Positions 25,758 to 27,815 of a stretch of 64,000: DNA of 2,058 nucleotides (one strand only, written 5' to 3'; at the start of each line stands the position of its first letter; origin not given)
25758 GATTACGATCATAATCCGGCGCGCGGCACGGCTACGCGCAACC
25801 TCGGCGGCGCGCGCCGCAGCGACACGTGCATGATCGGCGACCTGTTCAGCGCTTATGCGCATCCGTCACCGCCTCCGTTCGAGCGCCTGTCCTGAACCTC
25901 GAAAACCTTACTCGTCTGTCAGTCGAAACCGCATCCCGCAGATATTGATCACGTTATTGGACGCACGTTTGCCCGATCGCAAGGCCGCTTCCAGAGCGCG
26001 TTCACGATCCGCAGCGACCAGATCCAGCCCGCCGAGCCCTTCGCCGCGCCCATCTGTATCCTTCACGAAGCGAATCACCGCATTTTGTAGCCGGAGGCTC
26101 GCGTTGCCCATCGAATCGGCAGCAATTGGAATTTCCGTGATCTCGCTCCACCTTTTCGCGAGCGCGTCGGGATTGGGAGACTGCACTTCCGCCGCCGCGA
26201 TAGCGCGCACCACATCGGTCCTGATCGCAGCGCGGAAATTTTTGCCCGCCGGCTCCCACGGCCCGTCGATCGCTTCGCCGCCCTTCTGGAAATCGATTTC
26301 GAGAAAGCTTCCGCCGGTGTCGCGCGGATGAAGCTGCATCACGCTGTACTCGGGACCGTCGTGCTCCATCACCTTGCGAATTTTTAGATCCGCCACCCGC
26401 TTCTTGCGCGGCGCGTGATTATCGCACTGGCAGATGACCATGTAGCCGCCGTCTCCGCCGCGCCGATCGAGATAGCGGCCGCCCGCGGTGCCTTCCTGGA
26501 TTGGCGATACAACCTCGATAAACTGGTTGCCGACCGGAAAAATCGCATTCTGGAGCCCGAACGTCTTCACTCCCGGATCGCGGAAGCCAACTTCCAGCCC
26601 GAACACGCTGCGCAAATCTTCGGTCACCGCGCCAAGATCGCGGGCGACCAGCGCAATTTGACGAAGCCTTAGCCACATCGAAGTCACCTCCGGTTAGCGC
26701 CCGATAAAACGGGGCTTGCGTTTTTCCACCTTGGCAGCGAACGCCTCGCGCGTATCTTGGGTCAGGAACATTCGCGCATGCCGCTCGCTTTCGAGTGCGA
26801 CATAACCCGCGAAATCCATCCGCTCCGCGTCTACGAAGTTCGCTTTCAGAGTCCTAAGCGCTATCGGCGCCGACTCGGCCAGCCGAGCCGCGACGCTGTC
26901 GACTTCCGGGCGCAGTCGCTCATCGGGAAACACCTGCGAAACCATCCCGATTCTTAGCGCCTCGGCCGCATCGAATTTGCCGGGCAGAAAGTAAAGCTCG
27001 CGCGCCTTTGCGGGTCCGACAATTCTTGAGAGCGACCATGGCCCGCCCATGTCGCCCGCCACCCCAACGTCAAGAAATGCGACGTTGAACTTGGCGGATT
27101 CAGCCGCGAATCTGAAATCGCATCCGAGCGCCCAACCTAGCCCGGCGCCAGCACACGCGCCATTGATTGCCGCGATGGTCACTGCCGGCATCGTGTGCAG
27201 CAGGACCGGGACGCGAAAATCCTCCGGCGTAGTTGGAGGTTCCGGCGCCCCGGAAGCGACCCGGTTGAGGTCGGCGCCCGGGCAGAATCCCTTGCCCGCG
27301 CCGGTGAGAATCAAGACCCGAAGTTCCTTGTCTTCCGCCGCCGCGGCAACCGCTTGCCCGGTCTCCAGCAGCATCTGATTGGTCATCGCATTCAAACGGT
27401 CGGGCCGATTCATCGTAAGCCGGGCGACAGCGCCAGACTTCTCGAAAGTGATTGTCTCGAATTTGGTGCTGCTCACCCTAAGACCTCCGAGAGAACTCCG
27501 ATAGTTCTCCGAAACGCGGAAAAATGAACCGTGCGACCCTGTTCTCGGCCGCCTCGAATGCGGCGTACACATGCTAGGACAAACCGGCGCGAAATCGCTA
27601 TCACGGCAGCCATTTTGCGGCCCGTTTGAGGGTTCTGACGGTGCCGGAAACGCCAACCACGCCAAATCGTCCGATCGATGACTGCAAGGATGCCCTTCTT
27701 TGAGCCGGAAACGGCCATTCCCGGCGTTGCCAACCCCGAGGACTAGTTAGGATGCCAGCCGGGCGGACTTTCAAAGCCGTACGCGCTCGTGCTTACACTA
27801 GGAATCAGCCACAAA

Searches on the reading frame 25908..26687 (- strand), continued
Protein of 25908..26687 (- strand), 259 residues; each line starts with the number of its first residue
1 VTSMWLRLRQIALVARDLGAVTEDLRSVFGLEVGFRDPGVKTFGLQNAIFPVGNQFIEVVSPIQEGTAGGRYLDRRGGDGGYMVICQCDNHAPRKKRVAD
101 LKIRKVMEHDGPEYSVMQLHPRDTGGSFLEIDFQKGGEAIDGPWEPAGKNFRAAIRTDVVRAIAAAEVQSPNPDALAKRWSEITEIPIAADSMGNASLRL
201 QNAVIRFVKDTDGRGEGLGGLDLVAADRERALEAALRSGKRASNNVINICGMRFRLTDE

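Call 48: find_encoding_contigs(protein=P0162, flank=8000, max_places=2)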
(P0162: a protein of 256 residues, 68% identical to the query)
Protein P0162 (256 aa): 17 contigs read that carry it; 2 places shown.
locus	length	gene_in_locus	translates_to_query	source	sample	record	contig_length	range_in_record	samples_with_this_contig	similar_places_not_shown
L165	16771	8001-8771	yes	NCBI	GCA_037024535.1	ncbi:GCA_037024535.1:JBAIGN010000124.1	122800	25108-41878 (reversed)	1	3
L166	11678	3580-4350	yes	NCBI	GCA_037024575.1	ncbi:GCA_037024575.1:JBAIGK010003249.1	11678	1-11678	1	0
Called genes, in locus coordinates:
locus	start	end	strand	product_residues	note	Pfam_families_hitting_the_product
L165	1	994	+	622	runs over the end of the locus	PF08811:DUF1800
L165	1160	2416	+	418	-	PF07394:DUF1501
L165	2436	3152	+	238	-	PF19583:ODP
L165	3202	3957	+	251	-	PF00561:Abhydrolase_1, PF12146:Hydrolase_4, PF12697:Abhydrolase_6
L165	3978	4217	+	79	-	PF00296:Bac_luciferase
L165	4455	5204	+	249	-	PF05685:Uma2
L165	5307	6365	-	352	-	PF25852:DUF6242_C (faint), PF14870:PSII_BNR (weak), PF15902:Sortilin-Vps10 (weak), PF02012:BNR (faint), PF15902:Sortilin-Vps10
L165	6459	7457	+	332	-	PF11927:HODM_asu-like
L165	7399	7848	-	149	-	-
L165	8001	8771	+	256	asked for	PF13468:Glyoxalase_3 (weak)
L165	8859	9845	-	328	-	PF00296:Bac_luciferase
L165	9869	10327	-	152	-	PF14499:DUF4437 (weak), PF12973:Cupin_7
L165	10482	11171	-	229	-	PF00903:Glyoxalase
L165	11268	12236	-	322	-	PF00296:Bac_luciferase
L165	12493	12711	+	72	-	-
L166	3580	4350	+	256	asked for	PF13468:Glyoxalase_3 (weak)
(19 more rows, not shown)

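Call 60: list_cluster_members(proteins=[P0121, P0001])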
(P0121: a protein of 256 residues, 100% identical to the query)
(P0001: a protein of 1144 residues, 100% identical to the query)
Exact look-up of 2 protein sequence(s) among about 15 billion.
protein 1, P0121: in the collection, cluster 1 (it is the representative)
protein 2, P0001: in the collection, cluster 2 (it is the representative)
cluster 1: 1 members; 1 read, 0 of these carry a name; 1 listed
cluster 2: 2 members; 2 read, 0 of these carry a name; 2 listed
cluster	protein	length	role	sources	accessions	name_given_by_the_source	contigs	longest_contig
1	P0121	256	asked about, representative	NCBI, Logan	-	-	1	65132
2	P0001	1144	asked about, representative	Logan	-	-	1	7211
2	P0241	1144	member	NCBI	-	-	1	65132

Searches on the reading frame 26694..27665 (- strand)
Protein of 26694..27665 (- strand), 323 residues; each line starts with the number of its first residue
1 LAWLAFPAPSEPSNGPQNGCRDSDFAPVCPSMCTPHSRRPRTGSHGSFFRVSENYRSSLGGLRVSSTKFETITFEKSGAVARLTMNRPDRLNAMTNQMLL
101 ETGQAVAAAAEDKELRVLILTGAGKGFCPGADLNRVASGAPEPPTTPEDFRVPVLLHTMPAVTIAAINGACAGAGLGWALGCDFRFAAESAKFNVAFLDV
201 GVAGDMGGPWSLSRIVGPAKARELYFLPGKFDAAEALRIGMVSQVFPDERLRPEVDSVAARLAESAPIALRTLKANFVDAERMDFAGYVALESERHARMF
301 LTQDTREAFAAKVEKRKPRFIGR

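Call 3: search_protein_families(library=pfam, proteins=[window:26694-27665:-])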
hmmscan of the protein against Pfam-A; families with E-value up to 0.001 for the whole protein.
window:26694-27665:- (323 aa): 2 families
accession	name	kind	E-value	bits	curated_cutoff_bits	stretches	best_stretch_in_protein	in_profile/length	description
PF00378.25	ECH_1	-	6.5e-55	186.6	27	1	76-321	2-249/251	Enoyl-CoA hydratase/isomerase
PF16113.10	ECH_2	-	7.4e-26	91.9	27.2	1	81-278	2-203/335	Enoyl-CoA hydratase/isomerase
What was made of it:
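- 26694..27476 (-): Enoyl-CoA hydratase/crotonase-family gene (260 aa from a GTG start; the mechanical ORF runs to 27665). First gene of the ECH-VOC pair. PF00378, 6.5e-55 (call 3).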

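Call 6: search_protein_families(library=ncbifam, proteins=[window:26694-27665:-])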
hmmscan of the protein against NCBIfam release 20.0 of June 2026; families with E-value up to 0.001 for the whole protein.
window:26694-27665:- (323 aa): 70 families (the best 25 are shown)
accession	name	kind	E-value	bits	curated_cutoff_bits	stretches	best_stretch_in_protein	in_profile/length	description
NF004857.0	PRK06210.1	equivalog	8.4e-55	186.1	341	1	67-322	5-274/275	enoyl-CoA hydratase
NF006699.0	PRK09245.1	subfamily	1.3e-50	172.1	354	1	70-322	3-265/266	crotonase/enoyl-CoA hydratase family protein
TIGR02280.1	PaaB1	equivalog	3.8e-50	170.8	345.15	1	74-323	3-256/256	2-(1,2-epoxy-1,2-dihydrophenyl)acetyl-CoA isomerase PaaG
NF004781.0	PRK06127.1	subfamily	3.1e-48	164.7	291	1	68-323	9-269/269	enoyl-CoA hydratase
NF051848.1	EnCoAHydtEchA19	equivalog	1.4e-47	162.4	400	1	72-323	2-258/258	enoyl-CoA hydratase EchA19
NF004635.0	PRK05981.1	equivalog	5.4e-45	154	351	1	68-323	2-266/266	enoyl-CoA hydratase/isomerase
NF004475.0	PRK05809.1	subfamily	1e-44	153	394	1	69-321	3-258/260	short-chain-enoyl-CoA hydratase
NF006107.0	PRK08258.1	equivalog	4.5e-44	150.8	330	1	67-323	14-277/277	enoyl-CoA hydratase family protein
NF004794.0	PRK06142.1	equivalog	1.1e-43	149.9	308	1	67-322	3-272/273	crotonase/enoyl-CoA hydratase family protein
NF004525.0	PRK05870.1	equivalog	1.7e-43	149.3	285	1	70-298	3-232/249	enoyl-CoA hydratase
NF004840.0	PRK06190.1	equivalog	2.2e-43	148.7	253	1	71-311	5-246/260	enoyl-CoA hydratase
NF005804.0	PRK07659.1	equivalog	1e-42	146.4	311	1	67-322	3-259/260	enoyl-CoA hydratase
NF046063.1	oxepin_alt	equivalog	9.6e-42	143.2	300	1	74-319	4-254/254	oxepin-CoA hydrolase, alternative type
NF005802.0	PRK07657.1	equivalog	9.7e-41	140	363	1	77-322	11-259/260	enoyl-CoA hydratase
NF006109.0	PRK08260.1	subfamily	1.5e-40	139.4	320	2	151-321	104-276/296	enoyl-CoA hydratase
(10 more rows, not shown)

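Call 44: search_solved_structures(query=window:26694-27476:-, max_evalue=1e-20)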
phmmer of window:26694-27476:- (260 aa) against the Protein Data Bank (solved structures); distinct sequences matched with E-value up to 1e-20: 94 (the best 60 are shown).
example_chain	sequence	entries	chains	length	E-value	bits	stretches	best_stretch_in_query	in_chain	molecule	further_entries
2ej5_A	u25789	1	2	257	6e-48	166.7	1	6-259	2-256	Enoyl-CoA hydratase subunit II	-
5zai_A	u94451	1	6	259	2e-42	148.6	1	5-260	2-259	3-hydroxypropionyl-coenzyme A dehydratase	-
6sl9_AAA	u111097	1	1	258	1.1e-41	146.2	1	11-260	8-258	Enoyl-CoA hydratase/carnithine racemase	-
6slb_AAA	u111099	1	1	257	1.3e-41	145.9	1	11-260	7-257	Enoyl-CoA hydratase/carnithine racemase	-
3hrx_A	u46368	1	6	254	1.8e-41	145.5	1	12-260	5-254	Probable enoyl-CoA hydratase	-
6sla_AAA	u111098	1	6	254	7.2e-41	143.5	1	12-260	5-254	Enoyl-CoA hydratase/carnithine racemase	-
2pbp_A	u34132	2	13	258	2e-40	142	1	5-260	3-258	Enoyl-CoA hydratase subunit I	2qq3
4fzw_C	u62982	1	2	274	4.4e-39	137.6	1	14-260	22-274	1,2-epoxyphenylacetyl-CoA isomerase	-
5z7r_A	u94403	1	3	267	1.3e-35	126.3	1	7-255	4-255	Short-chain-enoyl-CoA hydratase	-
3h81_A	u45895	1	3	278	2.8e-35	125.2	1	3-259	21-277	enoyl-CoA hydratase echA8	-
3q0j_A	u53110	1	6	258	2.8e-35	125.2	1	5-259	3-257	enoyl-CoA hydratase echA8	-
4fjw_D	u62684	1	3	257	4e-35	124.7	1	6-259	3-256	Probable enoyl-CoA hydratase echA8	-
3pzk_A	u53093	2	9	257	4.5e-35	124.5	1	6-259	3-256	e enoyl-CoA hydratase echA8 | enoyl-CoA hydratase echA8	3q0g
5xzd_A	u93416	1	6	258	3.5e-34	121.6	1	6-257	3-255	Enoyl-CoA hydratase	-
9qwv_A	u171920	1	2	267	3.6e-34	121.5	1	9-257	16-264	Enoyl-CoA hydratase, mitochondrial, putative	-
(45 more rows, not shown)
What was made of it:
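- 26694..27476 (-): Best PDB hit 2ej5, 6e-48 (call 44).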
